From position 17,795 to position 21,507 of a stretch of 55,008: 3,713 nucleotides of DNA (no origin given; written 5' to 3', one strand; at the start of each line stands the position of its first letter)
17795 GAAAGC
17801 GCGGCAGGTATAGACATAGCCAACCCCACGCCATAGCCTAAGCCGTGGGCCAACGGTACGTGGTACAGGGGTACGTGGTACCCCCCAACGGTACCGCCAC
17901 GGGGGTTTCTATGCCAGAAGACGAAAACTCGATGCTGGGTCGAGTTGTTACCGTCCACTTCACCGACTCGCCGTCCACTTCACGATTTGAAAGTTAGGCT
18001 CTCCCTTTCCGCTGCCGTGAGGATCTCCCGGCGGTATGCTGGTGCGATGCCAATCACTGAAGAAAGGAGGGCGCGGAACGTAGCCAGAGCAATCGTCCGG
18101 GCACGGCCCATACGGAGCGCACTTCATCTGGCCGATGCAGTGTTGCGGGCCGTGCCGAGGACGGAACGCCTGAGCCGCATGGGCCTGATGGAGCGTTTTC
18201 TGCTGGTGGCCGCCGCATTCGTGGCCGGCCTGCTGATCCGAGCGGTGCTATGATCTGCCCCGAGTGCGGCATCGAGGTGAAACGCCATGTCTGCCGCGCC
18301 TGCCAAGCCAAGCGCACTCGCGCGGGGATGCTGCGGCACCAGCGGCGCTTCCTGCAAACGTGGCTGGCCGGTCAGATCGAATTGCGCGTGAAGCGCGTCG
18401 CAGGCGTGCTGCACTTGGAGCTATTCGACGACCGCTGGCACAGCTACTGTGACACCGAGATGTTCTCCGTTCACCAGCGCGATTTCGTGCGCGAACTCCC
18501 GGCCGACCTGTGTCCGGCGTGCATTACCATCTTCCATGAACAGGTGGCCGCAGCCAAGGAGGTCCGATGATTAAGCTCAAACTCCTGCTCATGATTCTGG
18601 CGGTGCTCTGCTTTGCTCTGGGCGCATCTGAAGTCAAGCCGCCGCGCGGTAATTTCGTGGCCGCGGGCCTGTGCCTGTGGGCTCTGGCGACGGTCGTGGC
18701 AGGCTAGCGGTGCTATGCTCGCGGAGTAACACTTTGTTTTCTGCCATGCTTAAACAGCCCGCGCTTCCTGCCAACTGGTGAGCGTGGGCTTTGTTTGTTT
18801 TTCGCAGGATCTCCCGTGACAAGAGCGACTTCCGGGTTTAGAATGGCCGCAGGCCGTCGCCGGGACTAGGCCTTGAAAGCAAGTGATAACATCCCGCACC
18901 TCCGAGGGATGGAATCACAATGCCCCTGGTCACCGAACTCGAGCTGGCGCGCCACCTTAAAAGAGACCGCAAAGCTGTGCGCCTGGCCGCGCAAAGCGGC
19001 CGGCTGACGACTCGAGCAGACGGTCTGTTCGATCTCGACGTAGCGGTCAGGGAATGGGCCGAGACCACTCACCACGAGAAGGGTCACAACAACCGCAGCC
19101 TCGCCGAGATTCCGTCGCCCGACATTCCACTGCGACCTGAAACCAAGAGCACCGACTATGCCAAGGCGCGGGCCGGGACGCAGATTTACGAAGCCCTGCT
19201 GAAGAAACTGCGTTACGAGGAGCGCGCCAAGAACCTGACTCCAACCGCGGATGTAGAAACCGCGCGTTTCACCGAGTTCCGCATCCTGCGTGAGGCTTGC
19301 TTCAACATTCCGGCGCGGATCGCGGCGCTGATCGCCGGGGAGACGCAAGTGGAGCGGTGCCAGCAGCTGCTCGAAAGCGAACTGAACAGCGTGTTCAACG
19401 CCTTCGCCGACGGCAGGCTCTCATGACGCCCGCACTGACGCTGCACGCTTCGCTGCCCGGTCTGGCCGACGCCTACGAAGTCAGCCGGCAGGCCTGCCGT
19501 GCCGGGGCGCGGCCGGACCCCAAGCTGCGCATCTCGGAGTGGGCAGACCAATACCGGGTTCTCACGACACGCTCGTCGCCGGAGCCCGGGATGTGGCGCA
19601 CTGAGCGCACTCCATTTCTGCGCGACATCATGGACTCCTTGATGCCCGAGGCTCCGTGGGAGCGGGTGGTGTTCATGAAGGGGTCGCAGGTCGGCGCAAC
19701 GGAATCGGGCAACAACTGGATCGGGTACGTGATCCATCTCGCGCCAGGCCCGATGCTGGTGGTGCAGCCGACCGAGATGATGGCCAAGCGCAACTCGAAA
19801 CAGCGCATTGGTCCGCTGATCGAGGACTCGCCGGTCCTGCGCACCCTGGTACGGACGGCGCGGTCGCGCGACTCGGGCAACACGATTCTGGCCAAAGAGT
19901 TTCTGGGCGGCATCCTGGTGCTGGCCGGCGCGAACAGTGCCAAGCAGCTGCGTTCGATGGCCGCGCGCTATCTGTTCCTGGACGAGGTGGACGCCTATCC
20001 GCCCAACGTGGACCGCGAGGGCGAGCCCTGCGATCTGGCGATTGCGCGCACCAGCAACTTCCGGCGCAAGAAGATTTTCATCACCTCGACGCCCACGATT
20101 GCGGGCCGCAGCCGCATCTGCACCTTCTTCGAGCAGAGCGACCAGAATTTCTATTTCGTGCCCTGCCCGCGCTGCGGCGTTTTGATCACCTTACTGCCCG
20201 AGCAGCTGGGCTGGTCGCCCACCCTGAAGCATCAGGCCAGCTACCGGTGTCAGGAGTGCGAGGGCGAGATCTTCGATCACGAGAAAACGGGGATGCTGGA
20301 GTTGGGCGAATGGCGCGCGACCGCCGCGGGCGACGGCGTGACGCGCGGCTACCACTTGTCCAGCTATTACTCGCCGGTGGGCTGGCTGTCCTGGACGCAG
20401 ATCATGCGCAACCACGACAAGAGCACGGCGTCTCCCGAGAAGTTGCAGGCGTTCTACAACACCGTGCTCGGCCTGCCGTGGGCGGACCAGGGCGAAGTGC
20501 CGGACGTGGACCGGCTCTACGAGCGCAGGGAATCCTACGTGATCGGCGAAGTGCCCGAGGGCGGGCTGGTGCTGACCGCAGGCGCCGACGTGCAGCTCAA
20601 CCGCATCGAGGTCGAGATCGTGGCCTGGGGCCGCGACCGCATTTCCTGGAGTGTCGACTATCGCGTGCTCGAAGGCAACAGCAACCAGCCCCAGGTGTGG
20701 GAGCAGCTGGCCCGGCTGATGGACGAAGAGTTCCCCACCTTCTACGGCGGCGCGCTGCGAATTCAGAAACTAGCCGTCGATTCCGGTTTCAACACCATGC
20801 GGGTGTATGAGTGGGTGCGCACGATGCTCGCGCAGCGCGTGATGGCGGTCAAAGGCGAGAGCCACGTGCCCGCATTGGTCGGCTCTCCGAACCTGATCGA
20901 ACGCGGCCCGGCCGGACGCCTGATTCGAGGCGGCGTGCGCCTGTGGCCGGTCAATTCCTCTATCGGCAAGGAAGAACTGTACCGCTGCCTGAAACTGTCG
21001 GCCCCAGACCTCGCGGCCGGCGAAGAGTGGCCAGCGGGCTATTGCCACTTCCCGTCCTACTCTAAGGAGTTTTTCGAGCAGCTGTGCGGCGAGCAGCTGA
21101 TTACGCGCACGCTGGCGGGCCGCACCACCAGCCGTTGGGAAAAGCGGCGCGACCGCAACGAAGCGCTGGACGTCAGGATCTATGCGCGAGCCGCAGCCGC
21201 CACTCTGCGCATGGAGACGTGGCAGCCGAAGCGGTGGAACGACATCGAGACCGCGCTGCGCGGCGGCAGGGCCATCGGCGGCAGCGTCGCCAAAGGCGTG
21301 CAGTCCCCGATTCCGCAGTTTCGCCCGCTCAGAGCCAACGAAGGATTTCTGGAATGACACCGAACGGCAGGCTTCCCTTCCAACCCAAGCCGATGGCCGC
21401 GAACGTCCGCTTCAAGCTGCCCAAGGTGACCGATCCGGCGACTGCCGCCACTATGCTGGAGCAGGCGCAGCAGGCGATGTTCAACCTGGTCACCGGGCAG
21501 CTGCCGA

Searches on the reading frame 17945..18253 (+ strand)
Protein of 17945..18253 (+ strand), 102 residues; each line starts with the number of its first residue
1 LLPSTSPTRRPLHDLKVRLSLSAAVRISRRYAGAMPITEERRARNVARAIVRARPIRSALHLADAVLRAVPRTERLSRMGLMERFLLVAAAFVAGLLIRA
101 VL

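Call 11: search_protein_families(library=pfam, proteins=[window:17945-18253:+], max_evalue=0.01)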
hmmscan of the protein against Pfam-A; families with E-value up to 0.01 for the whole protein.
window:17945-18253:+ (102 aa): 2 families
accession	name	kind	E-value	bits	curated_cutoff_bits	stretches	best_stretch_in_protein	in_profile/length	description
PF20960.2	Bag6_BAGS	-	0.00057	20.4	22.9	0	18-39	2-23/53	Bag6, BAG-similar domain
PF01795.25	Methyltransf_5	-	0.0074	16.2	27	1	38-78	154-197/309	MraW methylase family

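Call 12: search_protein_families(library=phrogs, proteins=[window:17945-18253:+], max_evalue=0.01)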
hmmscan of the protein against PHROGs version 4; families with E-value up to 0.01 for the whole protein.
window:17945-18253:+ (102 aa): 0 families

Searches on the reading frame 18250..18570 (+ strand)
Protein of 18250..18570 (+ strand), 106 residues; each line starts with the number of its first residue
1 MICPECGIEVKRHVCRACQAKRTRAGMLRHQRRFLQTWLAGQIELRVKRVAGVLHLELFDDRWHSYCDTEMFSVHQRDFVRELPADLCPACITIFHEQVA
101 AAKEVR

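Call 11: search_protein_families(library=pfam, proteins=[window:18250-18570:+], max_evalue=0.01)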
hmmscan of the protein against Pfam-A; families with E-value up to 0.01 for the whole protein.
window:18250-18570:+ (106 aa): 1 family
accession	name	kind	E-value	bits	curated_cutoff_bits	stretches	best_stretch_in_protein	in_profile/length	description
PF12773.13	DZR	-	0.0072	16.9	27.3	0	2-21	14-33/45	Double zinc ribbon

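Call 12: search_protein_families(library=phrogs, proteins=[window:18250-18570:+], max_evalue=0.01)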
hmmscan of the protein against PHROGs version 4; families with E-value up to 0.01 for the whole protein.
window:18250-18570:+ (106 aa): 0 families

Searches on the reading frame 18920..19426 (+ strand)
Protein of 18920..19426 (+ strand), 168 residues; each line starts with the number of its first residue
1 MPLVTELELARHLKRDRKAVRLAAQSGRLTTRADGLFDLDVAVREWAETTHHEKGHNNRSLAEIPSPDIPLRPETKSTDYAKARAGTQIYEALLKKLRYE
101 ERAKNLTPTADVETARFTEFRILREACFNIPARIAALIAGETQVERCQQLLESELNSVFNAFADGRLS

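Call 11: search_protein_families(library=pfam, proteins=[window:18920-19426:+], max_evalue=0.01)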
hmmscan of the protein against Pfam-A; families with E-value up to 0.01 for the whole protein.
window:18920-19426:+ (168 aa): 0 families

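Call 12: search_protein_families(library=phrogs, proteins=[window:18920-19426:+], max_evalue=0.01)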
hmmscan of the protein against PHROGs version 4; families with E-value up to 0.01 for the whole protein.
window:18920-19426:+ (168 aa): 1 family
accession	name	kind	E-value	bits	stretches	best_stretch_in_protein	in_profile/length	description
phrog_57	-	head and packaging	5.2e-24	86.2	1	2-166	11-173/199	terminase small subunit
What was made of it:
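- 18920..19426 (+): Terminase small subunit (TerS), the presumed reader of the field. PHROG 57, E=5e-24 (call 12).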

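Call 101: find_related_loci(query=A6, collection=viral_contigs, flank=6000)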
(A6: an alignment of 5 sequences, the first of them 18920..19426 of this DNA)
Query A6 (168 aa) in viral_contigs; peptide patterns used: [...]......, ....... (x = any residue, [..] = any of these).
54 stretches matched a pattern; 16 encode a relative of the query (tblastn E <= 1e-3); 16 distinct loci.
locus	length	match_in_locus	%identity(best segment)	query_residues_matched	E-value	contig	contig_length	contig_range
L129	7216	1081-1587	83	1-168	3e-93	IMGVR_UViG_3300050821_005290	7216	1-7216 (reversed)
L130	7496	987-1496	81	1-168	5e-92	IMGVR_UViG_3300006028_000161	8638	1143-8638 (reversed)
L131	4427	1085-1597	76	1-168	6e-88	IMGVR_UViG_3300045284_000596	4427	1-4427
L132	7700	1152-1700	69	1-167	9e-81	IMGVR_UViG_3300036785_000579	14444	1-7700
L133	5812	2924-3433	70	1-168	5e-80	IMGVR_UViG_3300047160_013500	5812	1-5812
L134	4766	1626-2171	68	1-168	4e-76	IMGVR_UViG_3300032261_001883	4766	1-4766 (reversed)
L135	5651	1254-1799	68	1-168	4e-76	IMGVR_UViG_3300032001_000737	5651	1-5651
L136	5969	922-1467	64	1-168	2e-75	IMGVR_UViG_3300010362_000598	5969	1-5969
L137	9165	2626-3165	67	1-167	1e-75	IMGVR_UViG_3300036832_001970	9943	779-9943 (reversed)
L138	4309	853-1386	63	1-165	1e-73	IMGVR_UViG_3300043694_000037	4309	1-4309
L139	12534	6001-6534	63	1-165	2e-73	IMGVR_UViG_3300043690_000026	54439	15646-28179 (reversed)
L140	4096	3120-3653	63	1-165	1e-73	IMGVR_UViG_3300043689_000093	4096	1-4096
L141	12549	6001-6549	61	1-168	1e-69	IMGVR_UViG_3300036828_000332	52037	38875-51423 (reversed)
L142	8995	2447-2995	60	1-168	2e-69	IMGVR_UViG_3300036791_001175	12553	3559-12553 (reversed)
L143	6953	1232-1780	62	1-168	2e-68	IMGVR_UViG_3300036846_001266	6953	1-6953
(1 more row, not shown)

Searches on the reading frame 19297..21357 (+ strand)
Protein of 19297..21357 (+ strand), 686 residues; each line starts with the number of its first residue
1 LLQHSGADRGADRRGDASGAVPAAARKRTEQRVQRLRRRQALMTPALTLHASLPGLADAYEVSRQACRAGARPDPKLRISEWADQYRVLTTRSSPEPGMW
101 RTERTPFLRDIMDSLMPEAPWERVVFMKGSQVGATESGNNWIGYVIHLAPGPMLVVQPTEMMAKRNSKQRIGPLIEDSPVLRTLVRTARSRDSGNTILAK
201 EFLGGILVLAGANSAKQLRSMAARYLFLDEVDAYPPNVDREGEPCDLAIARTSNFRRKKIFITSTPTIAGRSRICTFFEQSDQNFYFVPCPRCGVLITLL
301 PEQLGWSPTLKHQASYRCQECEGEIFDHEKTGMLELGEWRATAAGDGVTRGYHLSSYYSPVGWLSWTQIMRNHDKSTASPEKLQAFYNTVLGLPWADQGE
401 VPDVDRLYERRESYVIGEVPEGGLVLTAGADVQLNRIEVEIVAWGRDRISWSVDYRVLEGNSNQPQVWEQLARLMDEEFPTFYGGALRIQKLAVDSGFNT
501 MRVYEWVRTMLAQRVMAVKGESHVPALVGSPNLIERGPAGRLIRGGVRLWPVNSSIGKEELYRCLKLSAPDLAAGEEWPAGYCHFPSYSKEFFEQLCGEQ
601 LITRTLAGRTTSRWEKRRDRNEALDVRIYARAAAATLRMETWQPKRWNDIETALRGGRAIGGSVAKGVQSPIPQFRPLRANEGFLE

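Call 11: search_protein_families(library=pfam, proteins=[window:19297-21357:+], max_evalue=0.01)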
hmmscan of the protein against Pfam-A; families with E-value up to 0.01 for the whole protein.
window:19297-21357:+ (686 aa): 2 families
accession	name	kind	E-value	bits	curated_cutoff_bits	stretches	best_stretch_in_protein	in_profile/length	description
PF05876.18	GpA_ATPase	-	2e-86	290.1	25.6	1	94-339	1-247/247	Phage terminase large subunit gpA, ATPase domain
PF20454.4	GpA_nuclease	-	2.2e-83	280.3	22.5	1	349-640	1-290/294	Terminase large subunit gpA, endonuclease domain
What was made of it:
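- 19297..21357 (+): Terminase large subunit of the lambda gpA type (ORF as listed; the true start is probably near 19423). Pfam GpA_ATPase 2e-86 and GpA_nuclease 2e-83 (call 11).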

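Call 12: search_protein_families(library=phrogs, proteins=[window:19297-21357:+], max_evalue=0.01)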
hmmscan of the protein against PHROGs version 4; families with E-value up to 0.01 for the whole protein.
window:19297-21357:+ (686 aa): 12 families
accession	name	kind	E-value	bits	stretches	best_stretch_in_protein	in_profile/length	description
phrog_15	-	head and packaging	9.8e-222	740.8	1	52-655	330-937/1330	terminase large subunit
phrog_21311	-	head and packaging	5.1e-50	171.3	1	157-363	1-218/218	terminase large subunit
phrog_675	-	head and packaging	5.9e-36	124.9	1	104-400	43-333/576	terminase large subunit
phrog_3028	-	unknown function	6.9e-30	105.4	1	486-649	16-167/203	-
phrog_3925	-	head and packaging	2.5e-26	93.2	1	63-184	27-144/150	terminase large subunit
phrog_16406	-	unknown function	5.7e-23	82.4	1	348-638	106-386/601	-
phrog_15657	-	unknown function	6.2e-21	76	1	350-554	28-224/230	-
phrog_4145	-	head and packaging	4.9e-15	56.4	1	64-249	16-198/209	terminase large subunit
phrog_23163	-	unknown function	8.5e-07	29.7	1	72-175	19-121/130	-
phrog_12876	-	head and packaging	6.8e-06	26.9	1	169-295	12-125/235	terminase large subunit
phrog_2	-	head and packaging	5e-05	23.2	1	106-268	268-404/807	terminase large subunit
phrog_33284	-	unknown function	0.006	17.3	0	512-555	144-188/201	-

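Call 13: search_dna_similar(query=window:19297-21357:+, collection=phages, mode=protein, max_rows=15)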
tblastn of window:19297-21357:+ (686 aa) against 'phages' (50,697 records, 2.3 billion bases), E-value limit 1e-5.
Records with a match: 830; places in all: 833; records where one place covers at least 80% of the query: 535.
Best place of each record, by identity: <60% 830.
By first word of the organism name: Escherichia 126; Bacillus 91; Flavobacterium 79; Vibrio 78; Pseudomonas 60; Rhodobacter 34; Aeromonas 29; Bacteriophage 27; Ralstonia 23; Proteus 21; and 72 more.
By host as written in the record: - 127; Flavobacterium columnare 62; Escherichia coli 54; Rhodobacter capsulatus YW1 34; Pseudomonas aeruginosa 32; Ralstonia solanacearum 21; Proteus mirabilis 15; Escherichia coli ECOR13 12; and 250 more.
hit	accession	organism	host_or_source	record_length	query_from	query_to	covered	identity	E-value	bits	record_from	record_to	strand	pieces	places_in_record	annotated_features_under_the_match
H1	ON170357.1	Ralstonia phage YO382_3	Ralstonia solanacearum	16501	59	654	87%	51.2%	2e-180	575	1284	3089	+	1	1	record has no annotation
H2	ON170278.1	Ralstonia phage YO164_3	Ralstonia solanacearum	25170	47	654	89%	50.1%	7e-177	565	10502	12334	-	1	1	record has no annotation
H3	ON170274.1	Ralstonia phage YO163_3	Ralstonia solanacearum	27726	47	654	89%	50.1%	7e-177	565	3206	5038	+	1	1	record has no annotation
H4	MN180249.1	Wolbachia phage WO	Wolbachia sp. wRi_AMD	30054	57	650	87%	50.7%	0e+0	605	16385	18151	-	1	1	terminase large subunit | hypothetical protein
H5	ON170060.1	Ralstonia phage YO022_2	Ralstonia solanacearum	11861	73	654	85%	51.6%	0e+0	583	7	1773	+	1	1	record has no annotation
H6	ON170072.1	Ralstonia phage YO031_2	Ralstonia solanacearum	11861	73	654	85%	51.6%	0e+0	583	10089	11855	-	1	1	record has no annotation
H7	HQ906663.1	Wolbachia endosymbiont wVitA of Nasonia vitripennis phage ...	Wolbachia endosymbiont wVitA of Nasonia ...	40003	65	658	87%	50.4%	0e+0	614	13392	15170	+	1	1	record has no annotation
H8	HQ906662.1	Wolbachia endosymbiont wVitA of Nasonia vitripennis phage ...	Wolbachia endosymbiont wVitA of Nasonia ...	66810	70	650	85%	51.4%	0e+0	614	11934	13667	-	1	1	phage terminase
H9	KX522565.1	Wolbachia phage WO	wVitA Wolbachia of Nasonia vitripennis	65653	70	650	85%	51.4%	0e+0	614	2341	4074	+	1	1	terminase large subunit family protein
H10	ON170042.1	Ralstonia phage YO013_3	Ralstonia solanacearum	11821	73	654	85%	51.3%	0e+0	581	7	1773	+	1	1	record has no annotation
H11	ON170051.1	Ralstonia phage YO017_3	Ralstonia solanacearum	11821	73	654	85%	51.3%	0e+0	581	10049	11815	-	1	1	record has no annotation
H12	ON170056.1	Ralstonia phage YO019_3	Ralstonia solanacearum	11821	73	654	85%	51.3%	0e+0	581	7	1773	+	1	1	record has no annotation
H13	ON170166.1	Ralstonia phage YO096_3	Ralstonia solanacearum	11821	73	654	85%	51.3%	0e+0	581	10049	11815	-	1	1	record has no annotation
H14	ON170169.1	Ralstonia phage YO097_3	Ralstonia solanacearum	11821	73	654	85%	51.3%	0e+0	581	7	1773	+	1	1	record has no annotation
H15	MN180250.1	Wolbachia phage WO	Wolbachia sp. wMel_KL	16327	49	650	88%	49.5%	0e+0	590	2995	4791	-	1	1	terminase large subunit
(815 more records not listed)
